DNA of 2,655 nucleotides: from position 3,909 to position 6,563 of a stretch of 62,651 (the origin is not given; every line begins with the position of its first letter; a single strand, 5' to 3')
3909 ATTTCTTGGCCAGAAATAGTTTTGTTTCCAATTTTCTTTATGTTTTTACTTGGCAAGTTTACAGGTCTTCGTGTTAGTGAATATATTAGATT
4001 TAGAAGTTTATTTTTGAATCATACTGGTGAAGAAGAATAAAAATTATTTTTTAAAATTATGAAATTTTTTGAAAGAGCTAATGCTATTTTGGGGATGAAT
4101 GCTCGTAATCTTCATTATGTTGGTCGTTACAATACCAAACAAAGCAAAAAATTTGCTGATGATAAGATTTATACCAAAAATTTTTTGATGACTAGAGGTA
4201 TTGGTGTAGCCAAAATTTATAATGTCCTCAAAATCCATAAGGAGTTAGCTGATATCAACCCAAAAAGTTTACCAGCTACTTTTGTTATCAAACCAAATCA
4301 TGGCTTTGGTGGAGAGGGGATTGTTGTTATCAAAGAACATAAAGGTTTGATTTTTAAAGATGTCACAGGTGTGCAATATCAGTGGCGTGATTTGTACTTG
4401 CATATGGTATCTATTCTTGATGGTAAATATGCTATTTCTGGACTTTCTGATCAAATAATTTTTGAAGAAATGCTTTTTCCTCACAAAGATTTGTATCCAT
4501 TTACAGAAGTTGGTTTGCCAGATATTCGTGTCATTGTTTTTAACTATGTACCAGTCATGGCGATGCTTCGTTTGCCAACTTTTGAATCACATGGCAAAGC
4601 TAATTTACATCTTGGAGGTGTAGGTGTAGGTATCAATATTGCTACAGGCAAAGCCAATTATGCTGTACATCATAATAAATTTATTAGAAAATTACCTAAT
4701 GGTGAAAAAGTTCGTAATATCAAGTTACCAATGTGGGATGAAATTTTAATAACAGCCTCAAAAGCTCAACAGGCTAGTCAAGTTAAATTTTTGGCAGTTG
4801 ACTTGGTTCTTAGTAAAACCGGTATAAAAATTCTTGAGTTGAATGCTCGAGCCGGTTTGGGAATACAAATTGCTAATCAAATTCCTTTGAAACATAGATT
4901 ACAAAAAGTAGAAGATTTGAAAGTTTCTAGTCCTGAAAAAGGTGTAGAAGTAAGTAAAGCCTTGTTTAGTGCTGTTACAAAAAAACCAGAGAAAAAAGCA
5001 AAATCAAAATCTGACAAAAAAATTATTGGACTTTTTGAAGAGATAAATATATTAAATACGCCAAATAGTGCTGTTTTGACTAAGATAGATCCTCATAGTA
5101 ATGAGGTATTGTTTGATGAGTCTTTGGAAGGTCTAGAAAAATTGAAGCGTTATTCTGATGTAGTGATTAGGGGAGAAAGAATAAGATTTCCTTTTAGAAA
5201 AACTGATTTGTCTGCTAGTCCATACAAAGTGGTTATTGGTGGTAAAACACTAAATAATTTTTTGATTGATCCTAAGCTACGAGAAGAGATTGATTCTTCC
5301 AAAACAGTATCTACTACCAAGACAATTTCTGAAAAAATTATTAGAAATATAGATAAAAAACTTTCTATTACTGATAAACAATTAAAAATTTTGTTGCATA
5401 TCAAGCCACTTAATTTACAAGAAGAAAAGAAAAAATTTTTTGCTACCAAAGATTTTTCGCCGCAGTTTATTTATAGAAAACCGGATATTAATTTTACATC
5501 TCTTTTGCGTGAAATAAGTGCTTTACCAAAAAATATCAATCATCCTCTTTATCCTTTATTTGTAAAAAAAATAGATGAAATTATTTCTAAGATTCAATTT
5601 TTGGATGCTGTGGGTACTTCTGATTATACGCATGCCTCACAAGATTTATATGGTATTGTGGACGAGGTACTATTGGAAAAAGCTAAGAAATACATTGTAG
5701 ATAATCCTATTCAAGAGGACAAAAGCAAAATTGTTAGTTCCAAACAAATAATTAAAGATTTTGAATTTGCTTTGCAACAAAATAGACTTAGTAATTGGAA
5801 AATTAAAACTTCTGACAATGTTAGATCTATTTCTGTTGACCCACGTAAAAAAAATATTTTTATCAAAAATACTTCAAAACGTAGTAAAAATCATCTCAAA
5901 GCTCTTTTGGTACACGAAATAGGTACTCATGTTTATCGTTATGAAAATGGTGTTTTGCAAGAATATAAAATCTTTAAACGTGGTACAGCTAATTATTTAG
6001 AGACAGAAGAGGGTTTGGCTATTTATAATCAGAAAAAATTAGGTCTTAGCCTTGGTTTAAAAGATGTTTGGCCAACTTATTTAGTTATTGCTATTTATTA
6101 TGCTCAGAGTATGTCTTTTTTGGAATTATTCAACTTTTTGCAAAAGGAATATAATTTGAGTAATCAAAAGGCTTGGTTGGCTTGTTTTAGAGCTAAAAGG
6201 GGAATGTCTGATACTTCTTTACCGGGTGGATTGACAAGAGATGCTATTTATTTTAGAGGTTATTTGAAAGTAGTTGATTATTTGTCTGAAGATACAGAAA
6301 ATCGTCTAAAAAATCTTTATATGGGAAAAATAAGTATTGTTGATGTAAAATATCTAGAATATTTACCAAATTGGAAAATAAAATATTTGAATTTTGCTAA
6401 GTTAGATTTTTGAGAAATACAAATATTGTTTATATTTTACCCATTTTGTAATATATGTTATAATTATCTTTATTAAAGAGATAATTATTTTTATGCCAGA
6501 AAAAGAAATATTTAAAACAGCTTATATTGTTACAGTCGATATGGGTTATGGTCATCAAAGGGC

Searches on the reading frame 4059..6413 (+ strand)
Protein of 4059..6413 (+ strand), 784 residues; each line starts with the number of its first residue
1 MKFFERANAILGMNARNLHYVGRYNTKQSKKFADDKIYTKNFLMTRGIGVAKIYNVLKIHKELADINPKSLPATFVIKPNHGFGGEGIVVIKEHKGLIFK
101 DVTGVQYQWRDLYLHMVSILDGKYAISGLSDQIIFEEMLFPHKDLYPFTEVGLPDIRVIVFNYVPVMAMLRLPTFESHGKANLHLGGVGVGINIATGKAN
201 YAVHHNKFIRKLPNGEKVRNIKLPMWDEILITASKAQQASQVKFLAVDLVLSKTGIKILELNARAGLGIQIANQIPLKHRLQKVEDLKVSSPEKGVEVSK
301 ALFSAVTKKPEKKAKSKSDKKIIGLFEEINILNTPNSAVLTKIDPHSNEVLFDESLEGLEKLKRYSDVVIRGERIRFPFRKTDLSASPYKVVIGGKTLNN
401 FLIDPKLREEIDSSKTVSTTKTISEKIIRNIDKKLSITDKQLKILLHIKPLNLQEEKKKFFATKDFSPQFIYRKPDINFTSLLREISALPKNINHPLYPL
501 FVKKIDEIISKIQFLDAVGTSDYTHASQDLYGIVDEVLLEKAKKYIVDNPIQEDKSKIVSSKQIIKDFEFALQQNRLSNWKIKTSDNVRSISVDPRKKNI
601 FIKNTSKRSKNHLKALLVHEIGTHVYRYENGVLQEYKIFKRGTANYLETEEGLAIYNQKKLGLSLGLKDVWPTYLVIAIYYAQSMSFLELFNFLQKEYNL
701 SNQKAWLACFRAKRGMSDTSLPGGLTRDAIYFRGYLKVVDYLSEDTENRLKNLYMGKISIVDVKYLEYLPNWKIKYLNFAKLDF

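Call 14: search_protein_families(library=pfam, proteins=[window:4059-6413:+], max_evalue=0.01)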
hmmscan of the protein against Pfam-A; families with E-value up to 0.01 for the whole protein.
window:4059-6413:+ (784 aa): 5 families
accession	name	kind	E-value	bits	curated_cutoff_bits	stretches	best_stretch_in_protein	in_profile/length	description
PF14397.11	ATPgrasp_ST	-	4.7e-58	197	31.4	1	16-285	2-277/278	Sugar-transfer associated ATP-grasp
PF08014.17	MATCAP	-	3.2e-40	138.6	27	1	459-769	2-331/365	Microtubule-associated tyrosine carboxypeptidase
PF14305.11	ATPgrasp_TupA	-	1.8e-08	34.6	25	1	17-181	2-154/241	TupA-like ATPgrasp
PF08443.16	RimK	-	9.6e-06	25.8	21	0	214-268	118-170/188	RimK-like ATP-grasp domain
PF02655.19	ATP-grasp_3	-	0.00033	21.2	23.2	0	34-95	2-54/160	ATP-grasp domain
